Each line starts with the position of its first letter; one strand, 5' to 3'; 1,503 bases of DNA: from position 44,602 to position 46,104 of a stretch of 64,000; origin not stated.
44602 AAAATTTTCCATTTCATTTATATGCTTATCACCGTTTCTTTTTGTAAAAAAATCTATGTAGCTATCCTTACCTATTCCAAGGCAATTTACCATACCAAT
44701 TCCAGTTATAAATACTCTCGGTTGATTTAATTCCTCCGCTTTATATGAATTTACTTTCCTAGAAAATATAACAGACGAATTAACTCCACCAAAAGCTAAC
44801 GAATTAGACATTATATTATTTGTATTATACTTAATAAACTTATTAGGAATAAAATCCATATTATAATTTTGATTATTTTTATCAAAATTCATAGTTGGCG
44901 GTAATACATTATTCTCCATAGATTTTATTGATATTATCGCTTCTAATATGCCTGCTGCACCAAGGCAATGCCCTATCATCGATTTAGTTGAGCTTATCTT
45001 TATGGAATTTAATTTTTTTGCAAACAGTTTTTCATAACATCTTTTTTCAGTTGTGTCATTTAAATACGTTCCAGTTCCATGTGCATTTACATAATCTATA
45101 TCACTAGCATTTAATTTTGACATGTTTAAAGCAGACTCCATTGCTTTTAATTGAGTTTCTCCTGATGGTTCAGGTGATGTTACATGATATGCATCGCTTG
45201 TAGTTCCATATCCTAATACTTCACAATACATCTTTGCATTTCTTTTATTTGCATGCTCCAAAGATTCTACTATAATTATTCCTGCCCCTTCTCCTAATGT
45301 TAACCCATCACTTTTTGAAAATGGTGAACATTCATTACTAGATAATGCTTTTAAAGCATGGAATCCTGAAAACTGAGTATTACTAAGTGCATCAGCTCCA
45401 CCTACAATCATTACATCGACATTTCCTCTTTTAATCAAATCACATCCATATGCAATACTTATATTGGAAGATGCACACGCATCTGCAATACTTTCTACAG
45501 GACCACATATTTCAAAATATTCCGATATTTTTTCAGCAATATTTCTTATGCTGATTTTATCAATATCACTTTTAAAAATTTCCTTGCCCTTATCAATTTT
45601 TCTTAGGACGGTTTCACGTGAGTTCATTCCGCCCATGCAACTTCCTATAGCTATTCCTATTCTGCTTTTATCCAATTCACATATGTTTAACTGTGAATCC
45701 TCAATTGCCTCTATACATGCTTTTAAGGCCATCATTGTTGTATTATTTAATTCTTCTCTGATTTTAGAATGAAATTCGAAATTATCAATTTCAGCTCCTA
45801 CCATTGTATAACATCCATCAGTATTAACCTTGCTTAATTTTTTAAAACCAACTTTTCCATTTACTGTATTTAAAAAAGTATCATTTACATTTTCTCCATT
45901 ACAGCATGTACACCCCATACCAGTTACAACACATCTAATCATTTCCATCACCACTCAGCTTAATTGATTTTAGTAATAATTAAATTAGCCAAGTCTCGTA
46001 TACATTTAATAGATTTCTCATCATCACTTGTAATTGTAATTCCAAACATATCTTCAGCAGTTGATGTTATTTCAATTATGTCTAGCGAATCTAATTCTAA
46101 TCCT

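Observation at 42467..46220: Fused KS/chain-length-factor-like protein with a dedicated ACP and an unknown 370-aa partner, embedded in the peptide cluster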

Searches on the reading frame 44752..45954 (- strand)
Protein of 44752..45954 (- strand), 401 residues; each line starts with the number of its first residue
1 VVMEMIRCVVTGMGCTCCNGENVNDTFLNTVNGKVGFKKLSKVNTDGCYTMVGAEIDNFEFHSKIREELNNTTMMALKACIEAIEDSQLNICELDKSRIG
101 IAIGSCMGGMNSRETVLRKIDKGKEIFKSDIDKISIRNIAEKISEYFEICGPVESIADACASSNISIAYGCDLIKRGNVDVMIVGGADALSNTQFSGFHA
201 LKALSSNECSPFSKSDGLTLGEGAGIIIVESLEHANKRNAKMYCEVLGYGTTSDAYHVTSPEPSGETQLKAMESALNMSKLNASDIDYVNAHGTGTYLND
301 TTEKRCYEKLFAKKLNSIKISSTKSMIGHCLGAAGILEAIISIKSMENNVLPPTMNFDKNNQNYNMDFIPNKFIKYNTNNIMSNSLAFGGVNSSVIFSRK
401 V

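Call 37: search_solved_structures(query=window:44752-45954:-, max_evalue=1e-20)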
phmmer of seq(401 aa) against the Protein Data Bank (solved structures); distinct sequences matched with E-value up to 1e-20: 96 (the best 60 are shown).
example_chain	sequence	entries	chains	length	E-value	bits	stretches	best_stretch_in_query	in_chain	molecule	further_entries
4ls5_A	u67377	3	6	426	2.6e-79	270.4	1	5-399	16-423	3-oxoacyl-[acyl-carrier-protein] synthase 2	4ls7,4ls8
4ls6_A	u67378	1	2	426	3.6e-79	270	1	5-399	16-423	3-oxoacyl-[acyl-carrier-protein] synthase 2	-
2gqd_A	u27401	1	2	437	6.6e-77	262.5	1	6-398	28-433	3-oxoacyl-[acyl-carrier-protein] synthase 2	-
9s5h_B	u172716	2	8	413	7.9e-77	262.3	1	7-397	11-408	3-oxoacyl-(Acyl-carrier-protein) synthase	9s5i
3o04_A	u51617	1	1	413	8.6e-77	262.1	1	4-399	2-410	beta-keto-acyl carrier protein synthase II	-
5sxo_A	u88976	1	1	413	1.6e-76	261.2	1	4-399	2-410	3-oxoacyl-[acyl-carrier-protein] synthase 2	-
6okg_A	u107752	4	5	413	1.3e-69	238.5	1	6-399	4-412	3-oxoacyl-[acyl-carrier-protein] synthase 2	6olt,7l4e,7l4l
2gfw_A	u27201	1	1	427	1.7e-69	238.1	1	6-399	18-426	3-oxoacyl-[acyl-carrier-protein] synthase 2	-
1b3n_A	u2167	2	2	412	2e-69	237.9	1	7-399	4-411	PROTEIN (KETOACYL ACYL CARRIER PROTEIN SYNTHASE 2) | BETA-KETOACYL ACP SYNTHASE II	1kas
2gfy_A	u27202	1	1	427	1.2e-68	235.4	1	6-399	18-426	3-oxoacyl-[acyl-carrier-protein] synthase 2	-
3hnz_A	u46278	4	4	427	2.8e-68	234.1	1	6-399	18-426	3-oxoacyl-[acyl-carrier-protein] synthase 2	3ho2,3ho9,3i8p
9lpl_A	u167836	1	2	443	6e-68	233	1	6-399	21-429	3-oxoacyl-[acyl-carrier-protein] synthase 2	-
2gfv_A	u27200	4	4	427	7.4e-68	232.7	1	6-399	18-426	3-oxoacyl-[acyl-carrier-protein] synthase 2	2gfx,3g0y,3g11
4qav_A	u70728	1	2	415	2.5e-67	231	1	5-399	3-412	3-oxoacyl-[acyl-carrier-protein] synthase 2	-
8z5c_A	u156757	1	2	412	4.5e-67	230.2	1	6-399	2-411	3-oxoacyl-[acyl-carrier-protein] synthase 2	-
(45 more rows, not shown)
